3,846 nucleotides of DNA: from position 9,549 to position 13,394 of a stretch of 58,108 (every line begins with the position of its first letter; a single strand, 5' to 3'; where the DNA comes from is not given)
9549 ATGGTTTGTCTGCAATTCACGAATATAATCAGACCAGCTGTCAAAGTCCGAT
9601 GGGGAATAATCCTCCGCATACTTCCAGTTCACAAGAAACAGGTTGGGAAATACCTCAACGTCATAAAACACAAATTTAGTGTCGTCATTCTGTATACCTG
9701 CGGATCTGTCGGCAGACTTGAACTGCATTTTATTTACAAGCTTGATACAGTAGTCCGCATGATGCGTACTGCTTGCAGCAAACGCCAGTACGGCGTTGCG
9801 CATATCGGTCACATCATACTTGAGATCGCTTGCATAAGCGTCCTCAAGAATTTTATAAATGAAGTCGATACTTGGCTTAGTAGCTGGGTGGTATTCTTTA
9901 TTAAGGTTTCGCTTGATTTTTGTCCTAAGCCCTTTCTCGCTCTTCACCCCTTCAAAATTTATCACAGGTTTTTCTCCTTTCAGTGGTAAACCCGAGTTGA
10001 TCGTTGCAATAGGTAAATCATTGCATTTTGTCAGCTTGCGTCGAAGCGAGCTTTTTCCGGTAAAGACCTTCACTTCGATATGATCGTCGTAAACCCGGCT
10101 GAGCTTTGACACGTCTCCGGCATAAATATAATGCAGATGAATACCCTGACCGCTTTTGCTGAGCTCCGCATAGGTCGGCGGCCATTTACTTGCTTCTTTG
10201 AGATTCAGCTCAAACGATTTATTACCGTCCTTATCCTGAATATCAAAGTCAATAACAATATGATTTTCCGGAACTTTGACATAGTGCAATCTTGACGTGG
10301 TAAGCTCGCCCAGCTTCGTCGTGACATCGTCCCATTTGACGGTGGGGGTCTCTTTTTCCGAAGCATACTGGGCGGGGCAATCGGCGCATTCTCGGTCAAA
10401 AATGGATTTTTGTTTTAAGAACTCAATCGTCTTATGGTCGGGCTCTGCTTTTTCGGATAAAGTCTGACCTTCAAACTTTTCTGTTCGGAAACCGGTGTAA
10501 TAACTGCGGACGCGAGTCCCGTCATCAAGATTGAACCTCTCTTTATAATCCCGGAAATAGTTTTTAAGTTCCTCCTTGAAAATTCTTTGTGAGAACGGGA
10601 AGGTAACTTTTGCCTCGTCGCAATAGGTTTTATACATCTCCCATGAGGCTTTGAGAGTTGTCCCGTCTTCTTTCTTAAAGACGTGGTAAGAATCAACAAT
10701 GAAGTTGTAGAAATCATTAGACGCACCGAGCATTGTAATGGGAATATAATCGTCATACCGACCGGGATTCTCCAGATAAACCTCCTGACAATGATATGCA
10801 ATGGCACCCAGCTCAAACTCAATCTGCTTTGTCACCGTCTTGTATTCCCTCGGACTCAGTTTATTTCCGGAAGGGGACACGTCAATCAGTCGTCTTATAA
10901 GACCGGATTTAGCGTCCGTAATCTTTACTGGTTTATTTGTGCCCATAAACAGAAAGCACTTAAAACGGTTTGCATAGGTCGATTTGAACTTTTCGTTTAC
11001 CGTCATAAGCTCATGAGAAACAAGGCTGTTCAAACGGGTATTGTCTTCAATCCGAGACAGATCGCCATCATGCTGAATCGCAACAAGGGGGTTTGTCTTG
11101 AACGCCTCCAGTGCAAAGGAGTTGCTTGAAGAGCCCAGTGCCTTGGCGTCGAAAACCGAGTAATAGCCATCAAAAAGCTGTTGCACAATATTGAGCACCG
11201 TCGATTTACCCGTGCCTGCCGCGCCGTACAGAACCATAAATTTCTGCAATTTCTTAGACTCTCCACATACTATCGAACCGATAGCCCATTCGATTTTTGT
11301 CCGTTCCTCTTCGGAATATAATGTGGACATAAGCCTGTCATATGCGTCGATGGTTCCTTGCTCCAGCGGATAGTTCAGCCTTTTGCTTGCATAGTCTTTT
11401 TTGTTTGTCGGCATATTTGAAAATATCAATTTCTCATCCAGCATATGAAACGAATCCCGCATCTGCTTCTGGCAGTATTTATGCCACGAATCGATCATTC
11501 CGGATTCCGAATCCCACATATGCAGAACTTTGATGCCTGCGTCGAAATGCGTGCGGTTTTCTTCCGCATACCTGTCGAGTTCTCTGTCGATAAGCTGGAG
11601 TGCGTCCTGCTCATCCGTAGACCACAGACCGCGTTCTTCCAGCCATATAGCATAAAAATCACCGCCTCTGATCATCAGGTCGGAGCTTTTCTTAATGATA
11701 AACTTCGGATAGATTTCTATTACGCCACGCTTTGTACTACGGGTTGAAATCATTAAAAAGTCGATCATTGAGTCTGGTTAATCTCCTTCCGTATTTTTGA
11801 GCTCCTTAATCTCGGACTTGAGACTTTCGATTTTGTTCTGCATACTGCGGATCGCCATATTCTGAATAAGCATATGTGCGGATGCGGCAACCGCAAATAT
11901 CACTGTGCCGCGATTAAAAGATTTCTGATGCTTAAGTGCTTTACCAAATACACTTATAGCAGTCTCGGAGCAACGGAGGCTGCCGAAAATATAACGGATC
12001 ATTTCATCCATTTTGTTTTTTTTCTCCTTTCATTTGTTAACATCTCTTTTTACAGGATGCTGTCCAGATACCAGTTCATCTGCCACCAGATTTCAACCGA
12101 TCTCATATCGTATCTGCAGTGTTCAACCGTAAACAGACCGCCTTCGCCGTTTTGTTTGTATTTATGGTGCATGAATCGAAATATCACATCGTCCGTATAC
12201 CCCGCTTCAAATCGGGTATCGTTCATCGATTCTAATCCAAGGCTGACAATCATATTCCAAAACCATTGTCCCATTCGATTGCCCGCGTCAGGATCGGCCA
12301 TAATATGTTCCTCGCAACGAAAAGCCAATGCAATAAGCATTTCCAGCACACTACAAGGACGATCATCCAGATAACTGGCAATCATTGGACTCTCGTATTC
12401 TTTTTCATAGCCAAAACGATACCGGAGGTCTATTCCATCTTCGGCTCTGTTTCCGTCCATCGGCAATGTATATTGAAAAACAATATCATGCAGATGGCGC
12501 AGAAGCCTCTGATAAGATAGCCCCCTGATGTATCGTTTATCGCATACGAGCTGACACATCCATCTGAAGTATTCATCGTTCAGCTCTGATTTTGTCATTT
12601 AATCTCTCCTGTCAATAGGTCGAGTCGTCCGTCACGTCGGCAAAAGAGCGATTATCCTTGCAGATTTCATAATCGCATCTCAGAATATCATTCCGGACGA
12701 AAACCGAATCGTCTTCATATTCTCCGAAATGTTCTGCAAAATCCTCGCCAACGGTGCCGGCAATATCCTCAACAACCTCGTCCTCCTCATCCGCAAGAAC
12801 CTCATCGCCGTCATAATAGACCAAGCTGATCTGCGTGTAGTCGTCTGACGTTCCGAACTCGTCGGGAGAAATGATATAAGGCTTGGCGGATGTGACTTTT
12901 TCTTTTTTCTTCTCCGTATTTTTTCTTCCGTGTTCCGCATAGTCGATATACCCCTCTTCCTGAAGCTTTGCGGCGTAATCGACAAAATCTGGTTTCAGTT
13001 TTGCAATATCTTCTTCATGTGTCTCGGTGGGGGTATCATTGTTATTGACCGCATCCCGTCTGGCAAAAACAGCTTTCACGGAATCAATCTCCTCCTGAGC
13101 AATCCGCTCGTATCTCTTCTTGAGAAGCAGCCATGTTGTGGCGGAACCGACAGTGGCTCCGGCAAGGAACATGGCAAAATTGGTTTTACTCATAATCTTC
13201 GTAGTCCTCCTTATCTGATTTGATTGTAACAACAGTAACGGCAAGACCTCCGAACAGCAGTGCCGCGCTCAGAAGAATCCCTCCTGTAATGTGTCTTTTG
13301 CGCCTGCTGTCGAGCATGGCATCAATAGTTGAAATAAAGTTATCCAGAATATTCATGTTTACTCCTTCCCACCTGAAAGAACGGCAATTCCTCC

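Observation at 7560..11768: Single 1402-aa polypeptide combining SF3 helicase, prim-pol and a complete family B DNA polymerase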

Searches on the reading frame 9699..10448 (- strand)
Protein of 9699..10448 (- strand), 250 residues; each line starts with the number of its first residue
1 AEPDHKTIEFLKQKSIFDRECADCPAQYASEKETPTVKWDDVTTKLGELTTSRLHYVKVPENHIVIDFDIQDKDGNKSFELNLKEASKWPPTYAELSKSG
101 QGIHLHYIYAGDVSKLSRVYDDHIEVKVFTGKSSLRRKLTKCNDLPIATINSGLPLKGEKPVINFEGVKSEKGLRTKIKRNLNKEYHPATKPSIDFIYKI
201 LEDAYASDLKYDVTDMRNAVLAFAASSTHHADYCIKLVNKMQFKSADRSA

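Call 38: search_solved_structures(query=A3, max_evalue=10, show_alignments=2)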
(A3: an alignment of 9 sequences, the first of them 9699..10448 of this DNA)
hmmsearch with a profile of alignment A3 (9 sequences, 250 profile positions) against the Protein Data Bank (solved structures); distinct sequences matched with E-value up to 10: 3.
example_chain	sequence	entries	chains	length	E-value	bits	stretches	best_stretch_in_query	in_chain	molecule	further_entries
5lfi_A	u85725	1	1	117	0.068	15.7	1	163-230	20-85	Lactococcin-A immunity protein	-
8hfs_B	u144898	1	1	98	0.14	14.7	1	164-230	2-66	Lactococcin-A immunity protein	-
1bqc_A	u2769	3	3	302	0.42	13.1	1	42-112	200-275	PROTEIN (BETA-MANNANASE)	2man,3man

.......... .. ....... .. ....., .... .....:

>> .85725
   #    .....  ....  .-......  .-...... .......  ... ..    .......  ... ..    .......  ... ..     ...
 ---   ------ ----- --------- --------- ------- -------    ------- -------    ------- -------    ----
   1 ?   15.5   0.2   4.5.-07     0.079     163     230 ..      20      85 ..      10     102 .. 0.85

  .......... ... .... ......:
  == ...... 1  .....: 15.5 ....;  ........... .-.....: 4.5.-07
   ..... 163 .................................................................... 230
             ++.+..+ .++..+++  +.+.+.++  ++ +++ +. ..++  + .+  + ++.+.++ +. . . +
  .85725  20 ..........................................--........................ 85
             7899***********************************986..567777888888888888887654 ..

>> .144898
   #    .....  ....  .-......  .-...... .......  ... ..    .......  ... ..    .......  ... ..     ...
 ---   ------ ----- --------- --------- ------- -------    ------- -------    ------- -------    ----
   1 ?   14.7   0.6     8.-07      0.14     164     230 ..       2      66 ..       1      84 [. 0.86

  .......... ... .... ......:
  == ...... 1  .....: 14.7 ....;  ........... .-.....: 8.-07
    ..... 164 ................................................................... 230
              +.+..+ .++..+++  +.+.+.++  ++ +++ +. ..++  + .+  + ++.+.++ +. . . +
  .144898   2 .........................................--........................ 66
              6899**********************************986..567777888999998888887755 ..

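Call 43: search_protein_families(library=pfam, alignment_id=A3, max_evalue=10)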
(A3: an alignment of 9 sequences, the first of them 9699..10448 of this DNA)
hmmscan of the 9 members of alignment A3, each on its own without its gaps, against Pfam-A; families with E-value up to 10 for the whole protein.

A. member 1, window:9699-10448:- (250 aa): 2 families
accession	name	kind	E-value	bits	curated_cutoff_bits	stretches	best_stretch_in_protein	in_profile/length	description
PF09250.16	Prim-Pol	-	0.06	14.2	22.8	1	60-114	55-109/158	Bifunctional DNA primase/polymerase, N-terminal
PF02829.19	3H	-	0.13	12.9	25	1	63-120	36-88/97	3H domain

B. families by the number of members that match (of 9 scanned): 7 families
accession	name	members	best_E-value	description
PF09250.16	Prim-Pol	7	0.06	Bifunctional DNA primase/polymerase, N-terminal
PF13598.12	DUF4139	1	0.055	Domain of unknown function (DUF4139)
PF22548.2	AEP-TOTE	1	0.059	TOTE conflict system, Archaeo-Eukaryotic Primase domain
PF05738.19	Cna_B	1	0.12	Cna protein B-type domain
PF02829.19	3H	1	0.13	3H domain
PF15657.11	Tox-HNH-EHHH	1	0.15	HNH/Endo VII superfamily nuclease toxins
PF01339.22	CheB_methylest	1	0.19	CheB methylesterase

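Call 57: predict_structure(alignment_id=A5)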
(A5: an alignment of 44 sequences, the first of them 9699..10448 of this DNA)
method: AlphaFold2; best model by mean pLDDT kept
length: 250 residues; sequences in the alignment: 44
mean_pLDDT: 93.8   pTM: 0.69
mean pLDDT of the five models: 93.8, 93.7, 93.4, 93.4, 92.9
residues with pLDDT >= 90: 226; 70-90: 8; 50-70: 11; < 50: 5
segments of 3 or more residues with pLDDT < 50: none
pLDDT, mean of each block of 10 residues (from residue 1): 71 98 98 97 98 98 98 97 97 97 98 96 97 97 98 85 67 96 95 97 94 98 98 98 81
secondary structure, 60 per line:
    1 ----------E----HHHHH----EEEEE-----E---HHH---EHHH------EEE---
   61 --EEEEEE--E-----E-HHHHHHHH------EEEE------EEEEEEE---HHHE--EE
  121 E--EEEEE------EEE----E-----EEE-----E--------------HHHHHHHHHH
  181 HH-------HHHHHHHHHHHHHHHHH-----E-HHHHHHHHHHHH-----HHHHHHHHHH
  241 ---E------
elements in order: H16-20 E25-29 E55-57 E63-68 H79-86 E93-96 E103-109 E119-121 E124-128 E135-137 E148-150 H171-182 H190-206 H214-225 H231-240

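Call 61: fold_search(model_id=the predicted structure, library=pdb)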
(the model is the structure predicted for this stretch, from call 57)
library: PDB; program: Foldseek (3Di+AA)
matches with E <= 10: 291; with E <= 0.001: 10
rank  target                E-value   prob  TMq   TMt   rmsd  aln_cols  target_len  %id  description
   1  3m1m                  4.7e-05  1.00  0.35  0.28  16.7       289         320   12  Crystal structure of the primase-polymerase from Sulfolobus islandicus (released 2010-06-16)
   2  9aam_MODEL_1_B        8.9e-05  1.00  0.37  0.30  13.9       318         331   11  Integrated Structure of pRN1 DNA Primase in Complex with the First Two Base Pairs  (released 2026-03-25)
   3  6jop                  1.1e-04  1.00  0.32  0.30  13.1       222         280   12  Crystal structures of phage NrS-1 N300-dNTPs-Mg2+ complex provide molecular mechanisms for substrate specificity (released 2019-06-26)
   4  7rr4                  1.4e-04  0.99  0.32  0.30  12.3       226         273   13  Structure of Deep-Sea Phage NrS-1 Primase-Polymerase N300 in complex with magnesium and pyrophosphate (released 2022-01-12)
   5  6a9w                  1.6e-04  0.99  0.32  0.29  12.7       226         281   12  Structure of the bifunctional DNA primase-polymerase from phage NrS-1 (released 2019-03-13)
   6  1ro0                  2.2e-04  1.00  0.35  0.40   9.1       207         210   14  Bifunctional DNA primase/polymerase domain of ORF904 from the archaeal plasmid pRN1- Triple mutant F50M/L107M/L110M SeMe (released 2004-01-27)
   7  6jon                  2.2e-04  0.99  0.33  0.30  13.3       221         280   13  Crystal structures of phage NrS-1 N300-dNTPs-Mg2+ complex provide molecular mechanisms for substrate specificity (released 2019-06-26)
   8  7rr3                  2.6e-04  0.98  0.27  0.25  12.7       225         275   13  Structure of Deep-Sea Phage NrS-1 Primase-Polymerase N300 in complex with calcium and ddCTP (released 2022-01-12)
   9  1rni                  4.9e-04  0.99  0.32  0.37   9.8       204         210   14  Bifunctional DNA primase/polymerase domain of ORF904 from the archaeal plasmid pRN1 (released 2004-01-27)
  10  6k9a                  4.9e-04  0.97  0.31  0.29  12.8       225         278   13  The complex of NrS-1 N terminal domain (1-305) with dGTP (released 2020-06-17)
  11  6f7p_D                4.1e-01  0.05  0.14  0.12  16.1       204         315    9  Crystal structure of Human ARS2 residues 147-270 + 408-763 (released 2018-05-09)
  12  3gbf                  4.1e-01  0.03  0.13  0.10  18.9       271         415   11  Phpd with cadmium complexed with hydroethylphosphonate (HEP) (released 2009-06-09)
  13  6f7p_C                4.6e-01  0.04  0.14  0.12  17.2       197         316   10  Crystal structure of Human ARS2 residues 147-270 + 408-763 (released 2018-05-09)
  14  4cq1_A                5.6e-01  0.09  0.17  0.21  12.4       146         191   12  Crystal structure of the neuronal isoform of PTB (released 2014-02-19)
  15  5ywz                  6.8e-01  0.03  0.10  0.11  14.1       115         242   13  AID-SUN tandem of SUN1 (released 2018-02-21)
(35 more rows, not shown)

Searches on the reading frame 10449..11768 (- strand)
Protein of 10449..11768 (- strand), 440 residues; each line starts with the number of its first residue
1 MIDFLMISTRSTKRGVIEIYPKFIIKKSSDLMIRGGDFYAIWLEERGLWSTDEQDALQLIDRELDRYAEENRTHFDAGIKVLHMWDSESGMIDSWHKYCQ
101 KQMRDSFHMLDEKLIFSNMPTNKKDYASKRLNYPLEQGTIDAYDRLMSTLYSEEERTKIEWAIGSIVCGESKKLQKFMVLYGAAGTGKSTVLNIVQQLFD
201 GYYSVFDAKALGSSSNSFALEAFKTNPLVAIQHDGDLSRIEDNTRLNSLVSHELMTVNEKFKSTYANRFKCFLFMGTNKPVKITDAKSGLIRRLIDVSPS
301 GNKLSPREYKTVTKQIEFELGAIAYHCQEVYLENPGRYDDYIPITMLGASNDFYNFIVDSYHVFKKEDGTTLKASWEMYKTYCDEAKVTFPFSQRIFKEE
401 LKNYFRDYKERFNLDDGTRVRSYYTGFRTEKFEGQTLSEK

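Call 37: search_solved_structures(query=A2, max_evalue=1, show_alignments=1)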
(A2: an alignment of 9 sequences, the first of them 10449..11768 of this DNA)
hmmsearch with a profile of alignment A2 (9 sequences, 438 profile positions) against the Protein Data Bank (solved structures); distinct sequences matched with E-value up to 1: 66 (the best 60 are shown).
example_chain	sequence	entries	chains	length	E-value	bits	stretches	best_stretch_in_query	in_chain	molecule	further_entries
7ola_A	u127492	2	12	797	1.3e-06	31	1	153-411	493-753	DNA primase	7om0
5mfd_A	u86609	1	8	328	6.1e-05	25.4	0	140-177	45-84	YIIIM''6AII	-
6k9e_A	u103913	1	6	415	8e-05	25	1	179-288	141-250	Primase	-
6k9c_A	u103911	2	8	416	8e-05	25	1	179-288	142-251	Primase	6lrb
4pls_A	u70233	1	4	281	0.00071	21.9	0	140-176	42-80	Arm00010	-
4plq_A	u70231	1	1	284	0.00076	21.8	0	140-176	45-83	Arm00011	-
4v3o_A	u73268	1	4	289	0.00081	21.7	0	140-176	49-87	YIII_M5_AII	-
4plr_A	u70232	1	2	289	0.00084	21.7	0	140-176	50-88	Arm00008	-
5mfi_A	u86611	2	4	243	0.001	21.4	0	156-178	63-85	YIII(Dq.V2)4CqI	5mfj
8zpx_B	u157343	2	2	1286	0.002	20.4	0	176-202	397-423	ABC transporter B family member 1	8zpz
8zq4_B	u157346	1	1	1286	0.002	20.4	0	176-202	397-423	ABC transporter B family member 1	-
9juj_A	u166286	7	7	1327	0.0022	20.3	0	176-202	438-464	ABC transporter B family member 1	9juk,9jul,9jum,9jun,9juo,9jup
4v3r_A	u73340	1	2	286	0.0033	19.7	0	140-177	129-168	YIII_M5_AII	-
6sa7_A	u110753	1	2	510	0.0073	18.6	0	140-177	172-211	DARPin-Armadillo fusion C8long83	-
7niu_A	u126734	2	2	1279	0.0091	18.3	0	177-206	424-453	Isoform 2 of Phosphatidylcholine translocator ABCB4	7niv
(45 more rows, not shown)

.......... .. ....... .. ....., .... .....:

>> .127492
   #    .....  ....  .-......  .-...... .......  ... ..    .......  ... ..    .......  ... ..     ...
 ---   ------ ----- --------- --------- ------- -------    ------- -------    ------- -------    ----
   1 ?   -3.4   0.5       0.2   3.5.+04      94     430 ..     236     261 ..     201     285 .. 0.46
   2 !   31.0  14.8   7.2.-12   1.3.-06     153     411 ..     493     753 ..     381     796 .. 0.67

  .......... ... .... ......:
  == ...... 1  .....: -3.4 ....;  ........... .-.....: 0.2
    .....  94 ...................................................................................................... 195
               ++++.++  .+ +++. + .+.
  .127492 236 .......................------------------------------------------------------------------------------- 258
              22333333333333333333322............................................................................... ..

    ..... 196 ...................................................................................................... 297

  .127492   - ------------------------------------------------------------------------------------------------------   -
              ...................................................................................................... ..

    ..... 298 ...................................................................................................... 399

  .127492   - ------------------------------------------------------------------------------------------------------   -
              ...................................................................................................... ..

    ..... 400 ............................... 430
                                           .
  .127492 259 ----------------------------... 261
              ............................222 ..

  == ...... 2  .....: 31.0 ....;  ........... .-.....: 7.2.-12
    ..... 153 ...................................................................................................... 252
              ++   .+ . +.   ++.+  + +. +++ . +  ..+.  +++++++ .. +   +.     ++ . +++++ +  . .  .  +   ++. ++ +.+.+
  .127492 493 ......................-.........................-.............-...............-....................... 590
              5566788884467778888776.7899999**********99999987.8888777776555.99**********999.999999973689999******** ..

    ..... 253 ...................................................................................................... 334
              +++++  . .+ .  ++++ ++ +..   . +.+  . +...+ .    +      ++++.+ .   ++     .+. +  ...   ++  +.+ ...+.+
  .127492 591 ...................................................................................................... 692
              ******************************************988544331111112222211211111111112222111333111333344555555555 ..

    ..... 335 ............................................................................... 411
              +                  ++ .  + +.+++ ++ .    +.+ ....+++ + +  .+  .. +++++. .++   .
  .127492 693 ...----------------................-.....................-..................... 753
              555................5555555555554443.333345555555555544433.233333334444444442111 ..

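Call 76: search_protein_families(library=pfam, proteins=[window:10449-11768:-], max_evalue=0.01)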
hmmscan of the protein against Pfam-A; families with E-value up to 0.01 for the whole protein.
window:10449-11768:- (440 aa): 3 families
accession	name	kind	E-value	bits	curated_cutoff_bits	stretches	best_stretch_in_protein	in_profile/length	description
PF19263.5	DUF5906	-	4.2e-13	50.4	27.6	1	180-293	1-114/114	Family of unknown function (DUF5906)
PF13401.12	AAA_22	-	0.0031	18.2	27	1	174-201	4-31/130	AAA domain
PF13191.12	AAA_16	-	0.0077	17.2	32.6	0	176-200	25-49/167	AAA ATPase domain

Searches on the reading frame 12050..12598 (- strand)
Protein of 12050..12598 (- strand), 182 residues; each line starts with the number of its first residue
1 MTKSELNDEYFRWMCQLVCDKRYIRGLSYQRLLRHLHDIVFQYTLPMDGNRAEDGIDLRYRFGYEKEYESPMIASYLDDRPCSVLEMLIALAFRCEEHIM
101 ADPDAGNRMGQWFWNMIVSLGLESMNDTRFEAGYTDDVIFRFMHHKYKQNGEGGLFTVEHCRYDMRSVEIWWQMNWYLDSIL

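Call 49: search_protein_families(library=phrogs, proteins=[window:12050-12598:-], max_evalue=0.001)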
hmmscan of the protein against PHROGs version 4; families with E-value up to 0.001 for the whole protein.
window:12050-12598:- (182 aa): 1 family
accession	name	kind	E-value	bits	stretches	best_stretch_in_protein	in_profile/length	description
phrog_4678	-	unknown function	1.8e-66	224.4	1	1-180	1-176/181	-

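Call 76: search_protein_families(library=pfam, proteins=[window:12050-12598:-], max_evalue=0.01)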
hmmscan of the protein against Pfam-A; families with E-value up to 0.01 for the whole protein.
window:12050-12598:- (182 aa): 0 families

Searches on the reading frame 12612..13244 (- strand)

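Call 49: search_protein_families(library=phrogs, proteins=[window:12612-13244:-], max_evalue=0.001)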
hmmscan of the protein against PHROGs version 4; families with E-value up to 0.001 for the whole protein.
window:12612-13244:- (210 aa): 1 family
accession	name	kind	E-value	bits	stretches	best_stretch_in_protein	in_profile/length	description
phrog_4695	-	unknown function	7.3e-57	194.1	1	19-208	4-227/233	-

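Call 76: search_protein_families(library=pfam, proteins=[window:12612-13244:-], max_evalue=0.01)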
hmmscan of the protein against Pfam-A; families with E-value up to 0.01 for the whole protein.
window:12612-13244:- (210 aa): 0 families
